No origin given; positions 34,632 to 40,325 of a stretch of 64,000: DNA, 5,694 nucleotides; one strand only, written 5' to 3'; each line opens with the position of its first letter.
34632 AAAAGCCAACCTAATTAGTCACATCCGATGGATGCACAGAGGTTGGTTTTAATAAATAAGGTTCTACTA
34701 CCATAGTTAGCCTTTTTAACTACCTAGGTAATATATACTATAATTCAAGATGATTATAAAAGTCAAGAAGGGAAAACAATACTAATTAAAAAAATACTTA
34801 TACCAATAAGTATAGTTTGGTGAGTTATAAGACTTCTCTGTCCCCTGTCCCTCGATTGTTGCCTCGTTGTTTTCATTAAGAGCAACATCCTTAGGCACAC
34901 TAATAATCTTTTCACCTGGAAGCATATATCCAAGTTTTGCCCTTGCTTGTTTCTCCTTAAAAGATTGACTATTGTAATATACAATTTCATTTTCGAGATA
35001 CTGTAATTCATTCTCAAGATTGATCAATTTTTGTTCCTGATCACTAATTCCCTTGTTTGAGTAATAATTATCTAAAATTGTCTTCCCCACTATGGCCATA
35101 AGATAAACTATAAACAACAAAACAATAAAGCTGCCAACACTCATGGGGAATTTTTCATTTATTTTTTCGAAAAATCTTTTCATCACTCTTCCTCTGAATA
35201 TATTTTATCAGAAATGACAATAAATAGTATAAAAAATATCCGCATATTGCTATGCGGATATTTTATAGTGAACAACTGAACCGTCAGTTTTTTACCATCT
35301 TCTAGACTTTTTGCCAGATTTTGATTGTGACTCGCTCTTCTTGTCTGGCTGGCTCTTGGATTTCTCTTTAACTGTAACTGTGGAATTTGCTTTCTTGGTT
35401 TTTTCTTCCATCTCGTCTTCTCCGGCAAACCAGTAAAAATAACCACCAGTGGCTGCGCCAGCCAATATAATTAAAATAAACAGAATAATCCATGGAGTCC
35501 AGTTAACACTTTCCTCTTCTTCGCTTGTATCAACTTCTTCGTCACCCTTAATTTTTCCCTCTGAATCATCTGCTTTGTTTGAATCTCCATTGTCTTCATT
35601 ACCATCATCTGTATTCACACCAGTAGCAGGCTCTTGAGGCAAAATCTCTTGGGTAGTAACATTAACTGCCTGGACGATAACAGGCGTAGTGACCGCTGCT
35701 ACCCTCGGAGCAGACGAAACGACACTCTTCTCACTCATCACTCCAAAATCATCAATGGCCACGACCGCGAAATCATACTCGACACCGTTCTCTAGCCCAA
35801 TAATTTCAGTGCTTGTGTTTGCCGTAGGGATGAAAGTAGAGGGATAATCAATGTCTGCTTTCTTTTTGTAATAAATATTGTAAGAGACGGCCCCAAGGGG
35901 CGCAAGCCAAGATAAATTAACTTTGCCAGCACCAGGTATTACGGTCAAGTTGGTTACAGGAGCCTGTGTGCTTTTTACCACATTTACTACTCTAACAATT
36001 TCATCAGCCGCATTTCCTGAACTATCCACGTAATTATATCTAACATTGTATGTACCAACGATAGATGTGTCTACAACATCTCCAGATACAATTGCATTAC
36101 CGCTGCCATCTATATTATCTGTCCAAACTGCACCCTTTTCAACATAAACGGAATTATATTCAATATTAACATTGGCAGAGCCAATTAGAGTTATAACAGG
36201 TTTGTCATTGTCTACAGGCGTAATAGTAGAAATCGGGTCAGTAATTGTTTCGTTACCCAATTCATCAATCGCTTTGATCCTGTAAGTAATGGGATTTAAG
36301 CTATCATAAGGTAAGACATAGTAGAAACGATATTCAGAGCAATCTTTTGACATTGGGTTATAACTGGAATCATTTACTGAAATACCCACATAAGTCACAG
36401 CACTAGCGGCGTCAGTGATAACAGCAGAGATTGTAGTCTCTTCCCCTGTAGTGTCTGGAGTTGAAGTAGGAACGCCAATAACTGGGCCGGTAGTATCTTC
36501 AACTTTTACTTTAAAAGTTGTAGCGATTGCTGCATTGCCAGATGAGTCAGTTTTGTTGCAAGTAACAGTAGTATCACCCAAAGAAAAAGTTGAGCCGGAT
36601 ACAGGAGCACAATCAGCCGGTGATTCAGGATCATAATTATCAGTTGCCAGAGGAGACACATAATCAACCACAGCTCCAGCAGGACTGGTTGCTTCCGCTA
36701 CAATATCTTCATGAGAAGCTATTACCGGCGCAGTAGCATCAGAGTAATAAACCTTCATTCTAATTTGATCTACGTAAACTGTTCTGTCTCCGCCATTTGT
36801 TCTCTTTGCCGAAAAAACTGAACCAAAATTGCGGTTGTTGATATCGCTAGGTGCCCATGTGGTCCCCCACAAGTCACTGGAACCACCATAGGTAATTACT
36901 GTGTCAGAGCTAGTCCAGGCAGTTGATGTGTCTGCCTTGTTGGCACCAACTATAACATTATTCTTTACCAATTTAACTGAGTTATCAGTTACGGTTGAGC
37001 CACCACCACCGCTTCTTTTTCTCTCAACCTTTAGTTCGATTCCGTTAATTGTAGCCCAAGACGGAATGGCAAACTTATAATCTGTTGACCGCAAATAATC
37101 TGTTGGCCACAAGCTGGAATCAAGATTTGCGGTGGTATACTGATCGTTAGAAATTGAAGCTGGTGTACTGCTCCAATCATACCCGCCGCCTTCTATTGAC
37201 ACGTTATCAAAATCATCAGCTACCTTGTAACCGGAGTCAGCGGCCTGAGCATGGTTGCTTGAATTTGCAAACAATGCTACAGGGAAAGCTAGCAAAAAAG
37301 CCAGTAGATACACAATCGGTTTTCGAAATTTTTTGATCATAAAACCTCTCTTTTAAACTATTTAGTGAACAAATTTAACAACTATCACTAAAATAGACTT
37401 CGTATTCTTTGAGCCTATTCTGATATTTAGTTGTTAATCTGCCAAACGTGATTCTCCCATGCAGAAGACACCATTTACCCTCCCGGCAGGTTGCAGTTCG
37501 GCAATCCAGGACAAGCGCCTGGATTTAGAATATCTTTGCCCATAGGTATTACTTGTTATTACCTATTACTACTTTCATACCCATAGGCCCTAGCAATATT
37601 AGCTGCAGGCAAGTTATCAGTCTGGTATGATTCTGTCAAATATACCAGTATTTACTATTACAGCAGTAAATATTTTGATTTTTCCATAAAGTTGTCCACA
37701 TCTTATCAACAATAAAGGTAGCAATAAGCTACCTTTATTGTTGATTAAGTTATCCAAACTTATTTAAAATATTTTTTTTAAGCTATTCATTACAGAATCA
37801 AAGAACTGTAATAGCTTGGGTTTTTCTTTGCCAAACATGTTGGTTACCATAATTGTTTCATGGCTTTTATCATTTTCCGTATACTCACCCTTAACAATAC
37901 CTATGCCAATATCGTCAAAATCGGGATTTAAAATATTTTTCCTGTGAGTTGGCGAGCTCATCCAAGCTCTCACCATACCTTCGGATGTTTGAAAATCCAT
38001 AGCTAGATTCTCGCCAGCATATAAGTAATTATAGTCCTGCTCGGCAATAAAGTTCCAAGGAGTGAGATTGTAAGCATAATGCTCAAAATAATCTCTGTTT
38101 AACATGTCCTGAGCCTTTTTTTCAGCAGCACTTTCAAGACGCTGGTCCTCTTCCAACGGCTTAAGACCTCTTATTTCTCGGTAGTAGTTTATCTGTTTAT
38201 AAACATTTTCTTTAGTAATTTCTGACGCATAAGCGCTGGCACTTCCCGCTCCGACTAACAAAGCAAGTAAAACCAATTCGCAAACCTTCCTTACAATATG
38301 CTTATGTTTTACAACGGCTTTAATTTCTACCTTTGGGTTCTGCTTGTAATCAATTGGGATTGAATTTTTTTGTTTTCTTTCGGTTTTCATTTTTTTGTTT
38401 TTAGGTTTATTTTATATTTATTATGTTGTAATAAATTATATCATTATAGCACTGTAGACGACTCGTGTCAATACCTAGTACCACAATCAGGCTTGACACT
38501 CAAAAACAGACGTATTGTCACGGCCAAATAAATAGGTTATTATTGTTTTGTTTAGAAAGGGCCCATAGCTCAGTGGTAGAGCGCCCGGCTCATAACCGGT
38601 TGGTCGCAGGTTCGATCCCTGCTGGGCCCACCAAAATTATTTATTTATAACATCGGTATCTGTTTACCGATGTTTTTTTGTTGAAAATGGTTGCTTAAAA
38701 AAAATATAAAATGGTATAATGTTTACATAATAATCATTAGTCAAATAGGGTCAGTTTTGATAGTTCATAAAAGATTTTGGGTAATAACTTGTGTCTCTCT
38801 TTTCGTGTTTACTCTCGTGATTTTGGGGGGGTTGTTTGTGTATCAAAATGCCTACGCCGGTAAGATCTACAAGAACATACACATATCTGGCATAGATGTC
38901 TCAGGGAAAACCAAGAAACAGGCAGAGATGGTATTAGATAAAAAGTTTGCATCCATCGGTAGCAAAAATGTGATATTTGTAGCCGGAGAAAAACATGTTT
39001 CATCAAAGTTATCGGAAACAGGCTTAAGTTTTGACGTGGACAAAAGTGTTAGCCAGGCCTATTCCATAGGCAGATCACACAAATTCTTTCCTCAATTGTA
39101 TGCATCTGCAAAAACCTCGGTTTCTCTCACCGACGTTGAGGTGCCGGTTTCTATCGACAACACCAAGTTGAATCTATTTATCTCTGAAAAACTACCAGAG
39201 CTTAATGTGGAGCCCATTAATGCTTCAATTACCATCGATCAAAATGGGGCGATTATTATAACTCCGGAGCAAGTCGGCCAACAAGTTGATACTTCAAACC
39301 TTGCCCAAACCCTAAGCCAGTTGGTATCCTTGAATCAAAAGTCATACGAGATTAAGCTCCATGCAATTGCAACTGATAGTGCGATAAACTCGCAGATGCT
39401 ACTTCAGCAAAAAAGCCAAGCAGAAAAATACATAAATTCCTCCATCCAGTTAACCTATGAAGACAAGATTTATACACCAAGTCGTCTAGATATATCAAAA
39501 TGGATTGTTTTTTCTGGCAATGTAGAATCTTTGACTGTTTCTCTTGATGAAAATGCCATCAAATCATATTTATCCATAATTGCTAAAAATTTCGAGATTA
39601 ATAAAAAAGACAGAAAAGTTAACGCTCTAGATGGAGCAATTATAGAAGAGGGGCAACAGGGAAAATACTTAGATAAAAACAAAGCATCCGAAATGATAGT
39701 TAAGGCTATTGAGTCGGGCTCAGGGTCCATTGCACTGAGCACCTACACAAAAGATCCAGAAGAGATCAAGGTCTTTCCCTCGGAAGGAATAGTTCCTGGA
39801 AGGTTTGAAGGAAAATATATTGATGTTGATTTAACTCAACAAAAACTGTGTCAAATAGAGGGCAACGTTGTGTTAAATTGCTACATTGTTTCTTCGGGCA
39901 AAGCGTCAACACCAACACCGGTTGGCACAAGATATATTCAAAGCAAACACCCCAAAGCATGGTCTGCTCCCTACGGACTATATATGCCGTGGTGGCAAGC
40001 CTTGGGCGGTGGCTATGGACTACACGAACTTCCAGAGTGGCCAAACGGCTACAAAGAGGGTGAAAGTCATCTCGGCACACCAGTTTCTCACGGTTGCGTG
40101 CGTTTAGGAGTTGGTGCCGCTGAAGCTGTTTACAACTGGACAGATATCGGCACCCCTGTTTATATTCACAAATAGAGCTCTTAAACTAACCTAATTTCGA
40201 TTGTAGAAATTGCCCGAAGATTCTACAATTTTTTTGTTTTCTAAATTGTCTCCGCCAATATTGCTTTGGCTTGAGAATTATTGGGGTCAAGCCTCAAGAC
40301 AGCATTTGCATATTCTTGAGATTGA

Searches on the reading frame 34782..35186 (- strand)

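Call 19: search_protein_families(library=pfam, proteins=[window:34782-35186:-], max_evalue=0.001)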
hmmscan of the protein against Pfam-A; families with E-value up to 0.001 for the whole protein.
window:34782-35186:- (134 aa): 1 family
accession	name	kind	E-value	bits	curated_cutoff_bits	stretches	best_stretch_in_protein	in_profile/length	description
PF04977.20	DivIC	-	8.8e-12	45.1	28.9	1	23-99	2-79/80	Septum formation initiator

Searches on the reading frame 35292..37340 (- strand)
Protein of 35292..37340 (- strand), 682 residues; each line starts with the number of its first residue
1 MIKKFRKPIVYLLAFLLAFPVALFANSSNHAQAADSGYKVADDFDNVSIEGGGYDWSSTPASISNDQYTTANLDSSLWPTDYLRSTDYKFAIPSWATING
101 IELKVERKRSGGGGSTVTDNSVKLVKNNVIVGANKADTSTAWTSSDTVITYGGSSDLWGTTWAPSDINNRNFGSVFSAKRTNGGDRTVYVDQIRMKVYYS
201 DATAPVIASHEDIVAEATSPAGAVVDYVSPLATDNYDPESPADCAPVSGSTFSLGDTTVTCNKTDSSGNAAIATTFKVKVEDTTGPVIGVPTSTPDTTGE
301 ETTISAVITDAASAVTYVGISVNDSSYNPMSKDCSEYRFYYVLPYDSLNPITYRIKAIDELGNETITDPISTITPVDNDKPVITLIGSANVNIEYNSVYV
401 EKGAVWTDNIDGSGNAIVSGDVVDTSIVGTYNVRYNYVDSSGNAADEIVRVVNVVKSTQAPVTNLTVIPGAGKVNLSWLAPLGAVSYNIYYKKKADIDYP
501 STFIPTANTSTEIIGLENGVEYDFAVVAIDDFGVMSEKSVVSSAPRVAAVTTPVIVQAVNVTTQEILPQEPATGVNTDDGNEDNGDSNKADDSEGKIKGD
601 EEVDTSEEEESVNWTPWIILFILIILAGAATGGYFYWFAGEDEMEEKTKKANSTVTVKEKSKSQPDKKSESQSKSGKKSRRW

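Call 19: search_protein_families(library=pfam, proteins=[window:35292-37340:-], max_evalue=0.001)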
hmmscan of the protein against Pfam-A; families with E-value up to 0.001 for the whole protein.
window:35292-37340:- (682 aa): 3 families
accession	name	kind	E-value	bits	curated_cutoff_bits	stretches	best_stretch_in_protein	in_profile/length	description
PF16403.11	Bact_surface_Ig-like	-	2.5e-09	37.5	27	1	383-454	1-71/71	Bacterial surface protein, Ig-like domain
PF02494.22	HYR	-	3.2e-08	34.2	21.7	1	201-280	2-81/81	HYR domain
PF00041.27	fn3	-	2.4e-05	24.9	25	1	461-535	2-75/84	Fibronectin type III domain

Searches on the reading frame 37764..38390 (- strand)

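Call 19: search_protein_families(library=pfam, proteins=[window:37764-38390:-], max_evalue=0.001)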
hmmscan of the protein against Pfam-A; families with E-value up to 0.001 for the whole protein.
window:37764-38390:- (208 aa): 1 family
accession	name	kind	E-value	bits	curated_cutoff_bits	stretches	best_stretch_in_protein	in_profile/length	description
PF00188.32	CAP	-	1.7e-18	68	21.1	1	66-172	3-109/117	Cysteine-rich secretory protein family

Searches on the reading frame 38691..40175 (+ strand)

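Call 19: search_protein_families(library=pfam, proteins=[window:38691-40175:+], max_evalue=0.001)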
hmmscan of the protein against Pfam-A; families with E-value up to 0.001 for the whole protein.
window:38691-40175:+ (494 aa): 2 families
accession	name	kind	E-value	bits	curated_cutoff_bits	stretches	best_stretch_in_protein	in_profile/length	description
PF12229.13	PG_binding_4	-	2e-26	92.9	22.1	2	104-215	2-111/117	Putative peptidoglycan binding domain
PF03734.19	YkuD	-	5.5e-22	79.4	23.4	1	375-492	2-146/146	L,D-transpeptidase catalytic domain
